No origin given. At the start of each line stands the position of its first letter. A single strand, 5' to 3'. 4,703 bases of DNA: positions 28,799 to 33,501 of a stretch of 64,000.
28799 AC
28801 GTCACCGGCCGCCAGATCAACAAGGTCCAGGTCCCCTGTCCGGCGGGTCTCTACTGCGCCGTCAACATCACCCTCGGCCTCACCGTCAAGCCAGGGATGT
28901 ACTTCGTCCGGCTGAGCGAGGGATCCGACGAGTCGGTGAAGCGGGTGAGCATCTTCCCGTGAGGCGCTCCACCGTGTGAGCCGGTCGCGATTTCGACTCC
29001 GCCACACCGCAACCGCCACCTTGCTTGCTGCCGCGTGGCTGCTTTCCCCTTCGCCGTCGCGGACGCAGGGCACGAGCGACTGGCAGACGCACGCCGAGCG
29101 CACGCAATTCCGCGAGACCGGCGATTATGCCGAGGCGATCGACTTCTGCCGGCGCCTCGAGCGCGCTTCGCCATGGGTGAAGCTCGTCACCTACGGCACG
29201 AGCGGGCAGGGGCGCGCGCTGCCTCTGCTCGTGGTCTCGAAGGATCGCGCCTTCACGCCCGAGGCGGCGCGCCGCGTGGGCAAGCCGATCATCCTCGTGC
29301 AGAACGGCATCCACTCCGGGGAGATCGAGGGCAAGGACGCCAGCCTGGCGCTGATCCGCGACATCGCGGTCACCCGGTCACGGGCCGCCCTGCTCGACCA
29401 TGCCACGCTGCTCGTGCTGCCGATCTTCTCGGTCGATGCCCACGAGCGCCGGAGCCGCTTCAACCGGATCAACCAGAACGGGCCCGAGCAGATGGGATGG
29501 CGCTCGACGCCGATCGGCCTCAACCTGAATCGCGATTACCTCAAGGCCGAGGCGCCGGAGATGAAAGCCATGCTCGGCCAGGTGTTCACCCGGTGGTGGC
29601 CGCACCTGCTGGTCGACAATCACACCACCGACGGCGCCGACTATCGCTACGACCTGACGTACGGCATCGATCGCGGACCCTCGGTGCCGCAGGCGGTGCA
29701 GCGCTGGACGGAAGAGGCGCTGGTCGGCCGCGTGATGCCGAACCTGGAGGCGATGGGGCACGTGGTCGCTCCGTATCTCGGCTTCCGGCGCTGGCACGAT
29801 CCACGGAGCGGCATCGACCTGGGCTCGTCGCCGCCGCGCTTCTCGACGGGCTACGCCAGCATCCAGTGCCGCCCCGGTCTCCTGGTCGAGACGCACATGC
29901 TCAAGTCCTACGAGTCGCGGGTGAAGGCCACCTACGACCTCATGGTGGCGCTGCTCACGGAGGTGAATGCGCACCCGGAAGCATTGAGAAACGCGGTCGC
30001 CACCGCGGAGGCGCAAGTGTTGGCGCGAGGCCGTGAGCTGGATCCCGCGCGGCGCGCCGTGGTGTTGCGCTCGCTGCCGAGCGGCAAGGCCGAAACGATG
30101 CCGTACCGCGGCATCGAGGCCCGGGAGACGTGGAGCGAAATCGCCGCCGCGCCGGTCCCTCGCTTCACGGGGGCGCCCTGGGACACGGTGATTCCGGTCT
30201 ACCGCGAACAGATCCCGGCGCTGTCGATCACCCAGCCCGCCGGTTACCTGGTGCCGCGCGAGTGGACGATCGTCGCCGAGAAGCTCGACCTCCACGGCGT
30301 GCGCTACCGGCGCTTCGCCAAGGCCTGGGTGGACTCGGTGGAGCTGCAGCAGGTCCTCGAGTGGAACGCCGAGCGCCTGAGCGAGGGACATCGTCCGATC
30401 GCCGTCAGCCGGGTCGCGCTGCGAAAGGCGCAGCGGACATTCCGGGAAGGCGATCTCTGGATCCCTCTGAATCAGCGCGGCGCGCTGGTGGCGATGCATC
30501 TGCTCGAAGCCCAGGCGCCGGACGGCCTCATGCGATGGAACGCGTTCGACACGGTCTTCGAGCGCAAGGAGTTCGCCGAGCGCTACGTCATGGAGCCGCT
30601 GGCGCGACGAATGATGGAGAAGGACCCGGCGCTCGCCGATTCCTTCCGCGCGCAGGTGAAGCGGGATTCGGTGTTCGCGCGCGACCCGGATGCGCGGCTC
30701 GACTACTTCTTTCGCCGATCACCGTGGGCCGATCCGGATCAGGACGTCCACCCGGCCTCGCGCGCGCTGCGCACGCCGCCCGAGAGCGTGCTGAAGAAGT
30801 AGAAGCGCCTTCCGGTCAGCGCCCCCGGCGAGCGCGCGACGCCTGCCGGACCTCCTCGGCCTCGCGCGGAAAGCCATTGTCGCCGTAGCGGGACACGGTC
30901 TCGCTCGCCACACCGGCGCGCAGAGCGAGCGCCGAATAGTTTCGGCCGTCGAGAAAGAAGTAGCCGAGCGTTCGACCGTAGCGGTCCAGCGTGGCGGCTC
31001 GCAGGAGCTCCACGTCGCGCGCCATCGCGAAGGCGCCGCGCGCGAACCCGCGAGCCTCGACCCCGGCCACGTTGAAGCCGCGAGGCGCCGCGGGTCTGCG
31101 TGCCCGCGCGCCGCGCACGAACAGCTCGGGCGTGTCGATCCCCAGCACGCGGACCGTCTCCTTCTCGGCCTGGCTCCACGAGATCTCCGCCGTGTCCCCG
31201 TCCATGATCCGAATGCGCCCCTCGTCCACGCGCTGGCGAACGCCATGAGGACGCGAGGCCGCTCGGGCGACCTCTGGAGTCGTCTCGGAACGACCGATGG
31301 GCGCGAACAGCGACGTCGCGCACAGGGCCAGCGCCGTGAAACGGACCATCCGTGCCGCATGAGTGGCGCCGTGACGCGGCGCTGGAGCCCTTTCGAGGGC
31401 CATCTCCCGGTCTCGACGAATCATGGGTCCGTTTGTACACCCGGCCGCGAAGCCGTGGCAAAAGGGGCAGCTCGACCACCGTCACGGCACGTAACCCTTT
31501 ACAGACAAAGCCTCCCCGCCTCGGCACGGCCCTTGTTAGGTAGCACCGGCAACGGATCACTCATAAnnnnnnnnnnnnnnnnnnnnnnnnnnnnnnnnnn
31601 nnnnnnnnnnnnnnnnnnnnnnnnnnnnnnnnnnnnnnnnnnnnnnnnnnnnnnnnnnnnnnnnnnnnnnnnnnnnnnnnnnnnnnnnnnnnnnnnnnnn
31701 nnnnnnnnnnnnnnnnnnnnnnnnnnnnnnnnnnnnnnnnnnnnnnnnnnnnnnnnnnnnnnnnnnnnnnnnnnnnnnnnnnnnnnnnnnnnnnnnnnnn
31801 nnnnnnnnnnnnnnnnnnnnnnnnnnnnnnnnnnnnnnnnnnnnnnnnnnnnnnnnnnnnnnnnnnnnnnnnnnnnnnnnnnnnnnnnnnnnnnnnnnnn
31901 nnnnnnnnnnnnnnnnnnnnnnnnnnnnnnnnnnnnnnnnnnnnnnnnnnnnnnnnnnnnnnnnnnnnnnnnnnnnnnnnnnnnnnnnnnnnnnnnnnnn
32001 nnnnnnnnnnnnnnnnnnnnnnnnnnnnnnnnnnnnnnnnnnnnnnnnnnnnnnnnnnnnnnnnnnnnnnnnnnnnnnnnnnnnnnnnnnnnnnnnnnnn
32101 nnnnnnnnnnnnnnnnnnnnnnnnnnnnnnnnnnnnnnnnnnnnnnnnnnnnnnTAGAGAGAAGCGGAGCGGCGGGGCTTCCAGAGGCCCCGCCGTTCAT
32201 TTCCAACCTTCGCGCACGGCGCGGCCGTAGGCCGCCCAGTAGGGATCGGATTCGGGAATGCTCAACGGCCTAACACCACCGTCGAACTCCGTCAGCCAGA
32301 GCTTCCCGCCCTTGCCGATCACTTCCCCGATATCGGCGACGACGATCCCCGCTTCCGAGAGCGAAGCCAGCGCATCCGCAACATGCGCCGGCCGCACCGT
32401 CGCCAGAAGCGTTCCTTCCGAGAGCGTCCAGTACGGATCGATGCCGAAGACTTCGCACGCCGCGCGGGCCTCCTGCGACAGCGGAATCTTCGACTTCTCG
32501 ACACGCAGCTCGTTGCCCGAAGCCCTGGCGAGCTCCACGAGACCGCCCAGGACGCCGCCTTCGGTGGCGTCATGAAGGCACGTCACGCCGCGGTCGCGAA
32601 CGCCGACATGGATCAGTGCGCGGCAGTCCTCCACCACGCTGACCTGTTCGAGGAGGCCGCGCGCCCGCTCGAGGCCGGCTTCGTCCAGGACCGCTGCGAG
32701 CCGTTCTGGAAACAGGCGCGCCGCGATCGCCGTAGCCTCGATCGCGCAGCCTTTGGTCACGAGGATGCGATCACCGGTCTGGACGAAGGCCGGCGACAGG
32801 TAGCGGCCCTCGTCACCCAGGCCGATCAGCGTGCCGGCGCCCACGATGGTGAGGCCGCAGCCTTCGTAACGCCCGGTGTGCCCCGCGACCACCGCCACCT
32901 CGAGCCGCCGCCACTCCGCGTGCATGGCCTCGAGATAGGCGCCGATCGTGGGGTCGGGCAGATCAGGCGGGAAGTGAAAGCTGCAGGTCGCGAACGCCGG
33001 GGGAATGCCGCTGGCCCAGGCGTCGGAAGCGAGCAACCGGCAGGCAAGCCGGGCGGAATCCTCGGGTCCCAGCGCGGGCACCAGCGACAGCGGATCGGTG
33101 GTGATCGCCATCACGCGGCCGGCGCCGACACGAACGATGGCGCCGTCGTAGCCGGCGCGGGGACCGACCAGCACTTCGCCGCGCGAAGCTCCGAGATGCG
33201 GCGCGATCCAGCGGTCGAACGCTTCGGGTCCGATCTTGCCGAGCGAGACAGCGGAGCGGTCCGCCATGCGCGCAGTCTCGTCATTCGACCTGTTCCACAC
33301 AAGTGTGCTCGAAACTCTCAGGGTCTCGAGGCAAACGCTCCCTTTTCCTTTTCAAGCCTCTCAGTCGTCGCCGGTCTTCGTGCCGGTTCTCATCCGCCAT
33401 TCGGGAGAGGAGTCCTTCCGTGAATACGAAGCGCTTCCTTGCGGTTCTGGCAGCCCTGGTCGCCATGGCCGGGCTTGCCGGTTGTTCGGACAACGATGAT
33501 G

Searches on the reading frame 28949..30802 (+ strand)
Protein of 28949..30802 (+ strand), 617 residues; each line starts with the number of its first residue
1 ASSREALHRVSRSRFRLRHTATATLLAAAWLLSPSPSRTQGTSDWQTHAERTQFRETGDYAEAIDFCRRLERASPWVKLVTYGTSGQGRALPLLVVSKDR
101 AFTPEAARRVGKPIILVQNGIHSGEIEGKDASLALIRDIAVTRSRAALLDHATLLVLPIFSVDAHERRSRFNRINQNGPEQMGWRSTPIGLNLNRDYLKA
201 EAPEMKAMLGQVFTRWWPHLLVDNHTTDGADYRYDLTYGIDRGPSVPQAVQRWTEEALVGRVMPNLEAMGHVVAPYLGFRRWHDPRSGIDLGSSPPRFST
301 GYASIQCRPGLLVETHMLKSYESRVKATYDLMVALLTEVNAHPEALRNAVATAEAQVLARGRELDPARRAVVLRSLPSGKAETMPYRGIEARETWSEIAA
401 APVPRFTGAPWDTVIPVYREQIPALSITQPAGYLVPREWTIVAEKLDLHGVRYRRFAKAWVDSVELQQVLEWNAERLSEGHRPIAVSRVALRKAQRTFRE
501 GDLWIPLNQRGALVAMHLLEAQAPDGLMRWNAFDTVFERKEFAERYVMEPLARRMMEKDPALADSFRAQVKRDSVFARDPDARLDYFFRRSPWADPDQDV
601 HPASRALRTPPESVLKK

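Call 69: search_protein_families(library=pfam, max_evalue=0.00001, proteins=[window:28949-30802:+])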
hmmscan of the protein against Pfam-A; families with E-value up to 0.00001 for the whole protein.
window:28949-30802:+ (617 aa): 1 family
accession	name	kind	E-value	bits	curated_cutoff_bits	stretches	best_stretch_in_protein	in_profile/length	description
PF00246.29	Peptidase_M14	-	2.6e-12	47.4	21.6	1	66-198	4-134/286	Zinc carboxypeptidase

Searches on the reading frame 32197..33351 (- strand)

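Call 69: search_protein_families(library=pfam, max_evalue=0.00001, proteins=[window:32197-33351:-])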
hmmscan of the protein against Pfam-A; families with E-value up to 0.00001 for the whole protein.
window:32197-33351:- (384 aa): 2 families
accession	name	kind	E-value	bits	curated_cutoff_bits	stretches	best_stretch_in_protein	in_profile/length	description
PF02769.27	AIRS_C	-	4e-19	69.7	23.1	1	192-348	2-149/156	AIR synthase related protein, C-terminal domain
PF00586.29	AIRS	-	1e-10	42.5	24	1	68-172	2-107/112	AIR synthase related protein, N-terminal domain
